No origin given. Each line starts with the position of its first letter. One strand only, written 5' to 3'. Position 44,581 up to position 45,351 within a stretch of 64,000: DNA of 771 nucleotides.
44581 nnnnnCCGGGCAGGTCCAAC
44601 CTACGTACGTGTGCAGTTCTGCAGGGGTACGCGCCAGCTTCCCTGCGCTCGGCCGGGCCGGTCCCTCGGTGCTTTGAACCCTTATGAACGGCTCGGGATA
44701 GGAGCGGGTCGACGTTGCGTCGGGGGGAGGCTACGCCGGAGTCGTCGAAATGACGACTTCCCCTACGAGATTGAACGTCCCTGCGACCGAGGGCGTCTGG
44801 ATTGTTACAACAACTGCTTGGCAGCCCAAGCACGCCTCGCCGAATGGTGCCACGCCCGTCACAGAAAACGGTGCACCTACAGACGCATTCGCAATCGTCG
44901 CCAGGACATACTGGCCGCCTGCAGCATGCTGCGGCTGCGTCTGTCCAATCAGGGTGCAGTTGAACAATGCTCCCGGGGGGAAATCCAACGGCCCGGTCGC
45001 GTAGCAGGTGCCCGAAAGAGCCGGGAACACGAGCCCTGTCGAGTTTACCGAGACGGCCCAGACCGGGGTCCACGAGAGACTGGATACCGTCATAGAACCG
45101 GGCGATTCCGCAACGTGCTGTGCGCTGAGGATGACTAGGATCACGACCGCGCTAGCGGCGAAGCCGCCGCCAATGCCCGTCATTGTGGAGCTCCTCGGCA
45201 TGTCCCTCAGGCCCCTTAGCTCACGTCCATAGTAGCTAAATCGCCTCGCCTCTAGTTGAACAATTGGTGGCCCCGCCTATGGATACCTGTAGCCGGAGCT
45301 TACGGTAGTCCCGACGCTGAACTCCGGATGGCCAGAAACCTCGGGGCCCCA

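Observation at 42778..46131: IS110-family transposase gene split in two by an IS3-family element plus about 0.9 kb of unknown lower-GC cargo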

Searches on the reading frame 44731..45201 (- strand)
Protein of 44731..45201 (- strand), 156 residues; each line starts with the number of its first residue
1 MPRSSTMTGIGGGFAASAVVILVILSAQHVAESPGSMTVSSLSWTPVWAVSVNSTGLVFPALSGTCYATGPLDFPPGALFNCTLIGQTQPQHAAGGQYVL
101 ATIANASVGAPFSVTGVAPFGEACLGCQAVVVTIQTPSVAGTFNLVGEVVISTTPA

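Call 4: search_protein_families(library=pfam, proteins=[window:44731-45201:-], max_evalue=0.1)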
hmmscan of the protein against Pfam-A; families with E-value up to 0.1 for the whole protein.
window:44731-45201:- (156 aa): 0 families

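Call 11: find_encoding_contigs(protein=window:44731-45201:-, flank=10000)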
Protein window:44731-45201:- (156 aa): no gene with exactly this product is on record in the collection.

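Call 14: find_homologous_proteins(query=window:44731-45201:-, max_evalue=0.01)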
Query window:44731-45201:- (156 aa): 1 proteins with E <= 0.01 among 70 candidates.
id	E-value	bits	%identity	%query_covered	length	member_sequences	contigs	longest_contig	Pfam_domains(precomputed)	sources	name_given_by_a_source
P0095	3.7e-88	311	100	96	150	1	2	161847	-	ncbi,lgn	-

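Call 15: find_encoding_contigs(protein=P0095, flank=10000)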
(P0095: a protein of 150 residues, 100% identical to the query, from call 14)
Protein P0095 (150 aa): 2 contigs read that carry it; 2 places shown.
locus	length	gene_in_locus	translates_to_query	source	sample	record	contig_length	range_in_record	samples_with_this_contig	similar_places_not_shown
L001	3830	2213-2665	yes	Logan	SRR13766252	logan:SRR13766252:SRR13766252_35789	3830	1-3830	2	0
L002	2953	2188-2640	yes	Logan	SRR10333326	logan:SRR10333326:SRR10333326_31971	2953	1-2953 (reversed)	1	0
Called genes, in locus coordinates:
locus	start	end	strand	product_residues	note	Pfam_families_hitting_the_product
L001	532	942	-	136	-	PF01850:PIN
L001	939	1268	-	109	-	PF02697:VAPB_antitox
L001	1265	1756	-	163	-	PF02371:Transposase_20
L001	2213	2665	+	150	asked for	-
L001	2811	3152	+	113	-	PF01527:HTH_Tnp_1, PF13518:HTH_28 (weak)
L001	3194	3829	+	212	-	?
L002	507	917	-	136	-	PF01850:PIN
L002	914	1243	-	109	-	PF02697:VAPB_antitox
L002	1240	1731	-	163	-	PF02371:Transposase_20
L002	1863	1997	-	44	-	-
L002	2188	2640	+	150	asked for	-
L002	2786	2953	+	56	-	?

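Call 35: search_protein_representatives(protein=window:44731-45201:-)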
Query: 156 residues. Proteins with E-value up to 0.001 (for the whole library): 9; up to 1e-10: 3; up to 1e-30: 1. The best 9 are listed.
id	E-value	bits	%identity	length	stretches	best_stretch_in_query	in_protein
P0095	1.2e-88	311.2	100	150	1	7-156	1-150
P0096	9.5e-14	68.0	34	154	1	13-150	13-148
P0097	4.2e-13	66.0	37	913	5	29-98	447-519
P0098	3.0e-08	50.2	31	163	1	32-151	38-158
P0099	2.1e-07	47.5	25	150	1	14-150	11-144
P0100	2.5e-07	47.2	33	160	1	24-150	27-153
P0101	9.3e-07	45.3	30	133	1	35-150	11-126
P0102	5.5e-05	39.6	31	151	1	19-149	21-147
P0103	1.0e-04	38.7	29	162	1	25-150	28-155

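Call 37: find_encoding_contigs(protein=P0096, flank=6000)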
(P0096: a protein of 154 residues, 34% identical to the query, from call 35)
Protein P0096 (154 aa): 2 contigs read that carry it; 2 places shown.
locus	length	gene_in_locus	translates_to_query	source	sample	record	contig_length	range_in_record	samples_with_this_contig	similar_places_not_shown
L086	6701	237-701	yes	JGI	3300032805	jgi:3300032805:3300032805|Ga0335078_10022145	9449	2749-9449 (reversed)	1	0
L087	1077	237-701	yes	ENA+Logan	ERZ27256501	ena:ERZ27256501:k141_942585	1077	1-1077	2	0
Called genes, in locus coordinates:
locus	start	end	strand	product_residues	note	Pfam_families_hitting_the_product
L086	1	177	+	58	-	?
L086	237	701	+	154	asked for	-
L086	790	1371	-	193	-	-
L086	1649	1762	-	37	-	-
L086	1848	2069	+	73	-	-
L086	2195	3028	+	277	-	PF02811:PHP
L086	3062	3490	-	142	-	-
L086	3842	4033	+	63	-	-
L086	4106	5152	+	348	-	PF12705:PDDEXK_1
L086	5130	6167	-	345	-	PF00561:Abhydrolase_1, PF12146:Hydrolase_4, PF12697:Abhydrolase_6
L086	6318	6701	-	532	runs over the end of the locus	PF00270:DEAD, PF00271:Helicase_C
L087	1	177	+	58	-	?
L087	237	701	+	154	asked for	-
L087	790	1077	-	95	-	?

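Call 45: find_encoding_contigs(protein=P0114, flank=5000)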
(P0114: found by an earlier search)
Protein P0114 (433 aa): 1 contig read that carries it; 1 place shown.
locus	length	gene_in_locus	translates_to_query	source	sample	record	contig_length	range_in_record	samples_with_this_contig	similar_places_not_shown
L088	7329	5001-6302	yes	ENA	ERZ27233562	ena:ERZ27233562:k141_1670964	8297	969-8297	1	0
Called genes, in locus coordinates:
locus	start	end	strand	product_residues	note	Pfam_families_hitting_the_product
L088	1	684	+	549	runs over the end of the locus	?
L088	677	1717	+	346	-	-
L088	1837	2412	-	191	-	PF01936:NYN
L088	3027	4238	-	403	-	PF07592:DDE_Tnp_ISAZ013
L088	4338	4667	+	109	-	-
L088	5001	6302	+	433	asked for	PF01548:DEDD_Tnp_IS110, PF02371:Transposase_20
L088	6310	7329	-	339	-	?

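Call 46: find_encoding_contigs(protein=P0110, flank=5000)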
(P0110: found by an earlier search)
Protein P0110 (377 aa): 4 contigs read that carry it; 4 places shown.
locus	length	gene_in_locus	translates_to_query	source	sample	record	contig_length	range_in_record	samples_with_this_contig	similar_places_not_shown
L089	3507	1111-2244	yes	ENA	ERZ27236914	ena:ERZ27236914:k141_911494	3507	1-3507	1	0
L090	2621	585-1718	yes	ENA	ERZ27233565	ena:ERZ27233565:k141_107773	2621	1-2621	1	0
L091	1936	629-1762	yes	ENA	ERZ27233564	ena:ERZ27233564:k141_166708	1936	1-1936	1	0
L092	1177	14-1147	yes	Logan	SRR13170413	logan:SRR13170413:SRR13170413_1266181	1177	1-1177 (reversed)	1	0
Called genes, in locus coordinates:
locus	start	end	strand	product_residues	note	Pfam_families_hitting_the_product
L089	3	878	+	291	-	?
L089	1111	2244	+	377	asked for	PF01548:DEDD_Tnp_IS110, PF02371:Transposase_20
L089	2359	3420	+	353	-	PF13384:HTH_23 (weak), PF13551:HTH_29 (weak), PF13565:HTH_32, PF13358:DDE_3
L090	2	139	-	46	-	?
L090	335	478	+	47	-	-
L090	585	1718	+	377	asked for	PF01548:DEDD_Tnp_IS110, PF02371:Transposase_20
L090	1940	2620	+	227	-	?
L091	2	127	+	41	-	?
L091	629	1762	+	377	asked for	PF01548:DEDD_Tnp_IS110, PF02371:Transposase_20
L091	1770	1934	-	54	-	?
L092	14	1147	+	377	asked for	PF01548:DEDD_Tnp_IS110, PF02371:Transposase_20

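Call 54: find_encoding_contigs(protein=P0120, flank=10000)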
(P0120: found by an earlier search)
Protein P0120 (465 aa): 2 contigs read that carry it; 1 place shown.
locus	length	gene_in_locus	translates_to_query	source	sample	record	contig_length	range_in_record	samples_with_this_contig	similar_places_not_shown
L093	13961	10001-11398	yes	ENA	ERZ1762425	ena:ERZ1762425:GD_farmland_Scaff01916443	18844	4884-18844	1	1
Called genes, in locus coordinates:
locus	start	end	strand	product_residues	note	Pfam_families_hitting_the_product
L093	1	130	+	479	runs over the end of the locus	PF00884:Sulfatase, PF01663:Phosphodiest (faint)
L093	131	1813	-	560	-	PF01943:Polysacc_synt, PF13440:Polysacc_synt_3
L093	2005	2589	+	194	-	PF01583:APS_kinase, PF08433:KTI12 (weak), PF13671:AAA_33 (faint)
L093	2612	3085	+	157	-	PF00903:Glyoxalase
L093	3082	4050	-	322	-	PF01063:Aminotran_4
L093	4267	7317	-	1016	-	PF13415:Beta-prop_FBX42 (weak), PF13418:Beta-prop_TYW4 (faint), PF24681:Kelch_KLHDC2_KLHL20_DRC7 (weak), PF24981:Beta-prop_ATRN-LZTR1 (weak), PF13415:Beta-prop_FBX42 (weak), PF24681:Kelch_KLHDC2_KLHL20_DRC7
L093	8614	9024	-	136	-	PF01850:PIN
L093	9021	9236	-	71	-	PF02697:VAPB_antitox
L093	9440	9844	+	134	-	-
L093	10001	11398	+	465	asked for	PF01663:Phosphodiest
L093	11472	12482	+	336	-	PF02679:ComA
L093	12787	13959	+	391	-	?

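Call 78: find_encoding_contigs(protein=P0121, flank=8000)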
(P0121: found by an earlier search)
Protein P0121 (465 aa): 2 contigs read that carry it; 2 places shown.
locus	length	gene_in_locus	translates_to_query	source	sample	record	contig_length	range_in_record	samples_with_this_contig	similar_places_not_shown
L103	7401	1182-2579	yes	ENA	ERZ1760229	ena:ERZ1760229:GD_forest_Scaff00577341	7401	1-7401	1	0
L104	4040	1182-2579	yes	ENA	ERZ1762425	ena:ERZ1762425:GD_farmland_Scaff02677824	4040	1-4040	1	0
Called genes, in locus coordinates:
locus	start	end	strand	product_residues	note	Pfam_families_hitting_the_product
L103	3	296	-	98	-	?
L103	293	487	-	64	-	PF02697:VAPB_antitox (weak)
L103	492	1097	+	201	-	-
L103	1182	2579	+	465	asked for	PF01663:Phosphodiest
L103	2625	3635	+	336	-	PF02679:ComA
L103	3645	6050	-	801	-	PF09137:Glucodextran_N, PF00723:Glyco_hydro_15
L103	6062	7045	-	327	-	PF00480:ROK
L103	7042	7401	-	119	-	?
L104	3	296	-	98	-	?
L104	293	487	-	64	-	PF02697:VAPB_antitox (weak)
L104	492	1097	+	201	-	-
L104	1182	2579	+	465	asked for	PF01663:Phosphodiest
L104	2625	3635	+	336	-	PF02679:ComA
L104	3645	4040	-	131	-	?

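Call 80: predict_structure(alignment_id=A9)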
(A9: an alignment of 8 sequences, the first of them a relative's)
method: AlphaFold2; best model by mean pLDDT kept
length: 150 residues; sequences in the alignment: 8
mean_pLDDT: 79.9   pTM: 0.69
mean pLDDT of the five models: 79.9, 79.8, 78.9, 77.6, 74.9
residues with pLDDT >= 90: 61; 70-90: 53; 50-70: 28; < 50: 8
segments of 3 or more residues with pLDDT < 50: 1-8
pLDDT, mean of each block of 10 residues (from residue 1): 44 53 63 91 72 85 81 93 80 88 96 80 93 93 87
secondary structure, 60 per line:
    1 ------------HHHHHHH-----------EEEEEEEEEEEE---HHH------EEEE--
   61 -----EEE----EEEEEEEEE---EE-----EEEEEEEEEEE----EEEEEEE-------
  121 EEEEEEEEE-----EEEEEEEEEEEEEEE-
elements in order: H13-19 E31-42 E55-58 E66-68 E73-81 E92-102 E107-113 E121-129 E135-149

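Call 82: fold_search(model_id=the predicted structure, library=pdb)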
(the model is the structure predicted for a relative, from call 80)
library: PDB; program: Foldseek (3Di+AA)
matches with E <= 10: 572; with E <= 0.001: 0
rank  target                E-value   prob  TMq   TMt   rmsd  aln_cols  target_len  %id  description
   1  6r7e                  2.4e-02  0.30  0.20  0.19  14.6       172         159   10  N-terminally reversed variant of FimA E. coli with alanine insertion at position 20 (released 2020-05-06)
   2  2m5g_MODEL_1_A        6.8e-02  0.38  0.25  0.24  13.2       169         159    9  Solution structure of FimA wt (released 2013-11-13)
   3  6erj_B                9.9e-02  0.16  0.21  0.20  13.1       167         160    8  Self-complemented FimA subunit from Salmonella enterica (released 2019-01-30)
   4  5nkt                  1.1e-01  0.21  0.21  0.21  13.3       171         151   11  FimA wt from E. coli (released 2018-05-16)
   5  5lp9                  1.4e-01  0.18  0.23  0.22  13.6       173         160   12  FimA wt from S. flexneri (released 2017-12-20)
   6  6erj_A                2.3e-01  0.10  0.18  0.17  13.9       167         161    7  Self-complemented FimA subunit from Salmonella enterica (released 2019-01-30)
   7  6rao_A                2.3e-01  0.08  0.18  0.18  20.9       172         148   10  Cryo-EM structure of the anti-feeding prophage (AFP) baseplate, 6-fold symmetrised (released 2019-04-17)
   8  6r74                  2.5e-01  0.18  0.25  0.24   9.7       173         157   11  N-terminally reversed variant of FimA E. coli (released 2020-05-06)
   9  4n2o_D                2.9e-01  0.18  0.24  0.21  16.7       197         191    8  Structure of a novel autonomous cohesin protein from Ruminococcus flavefaciens (released 2013-12-18)
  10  4n2o_E                3.4e-01  0.15  0.23  0.20  16.7       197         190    8  Structure of a novel autonomous cohesin protein from Ruminococcus flavefaciens (released 2013-12-18)
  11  9qgl_1A               3.6e-01  0.08  0.18  0.18  21.9       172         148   10  Cryo-EM structure of the PlPVC1 baseplate, 6-fold symmetrized (C6), in extended state (released 2025-10-29)
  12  9evs_1S               3.6e-01  0.07  0.16  0.17  22.2       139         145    7  Structure of the flowering plant mitoribosome with P-site tRNA (released 2025-09-03)
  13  7eeb_H                3.8e-01  0.28  0.28  0.06  11.0       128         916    8  Structure of the CatSpermasome (released 2021-07-28)
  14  2x1w_L                5.9e-01  0.21  0.22  0.18   9.4        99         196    7  Crystal Structure of VEGF-C in Complex with Domains 2 and 3 of VEGFR2 (released 2010-03-09)
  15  5b68                  5.9e-01  0.13  0.21  0.06  12.9       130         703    8  Crystal structure of apo amylomaltase from Corynebacterium glutamicum (released 2016-08-03)
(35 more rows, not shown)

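Call 92: find_related_loci(query=P0095, collection=viral_contigs, flank=5000)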
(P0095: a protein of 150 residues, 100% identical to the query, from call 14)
Query P0095 (150 aa) in viral_contigs; peptide patterns used: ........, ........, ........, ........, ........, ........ (x = any residue, [..] = any of these).
1 stretches matched a pattern, but none encodes a relative of the query by tblastn (E <= 1e-3).
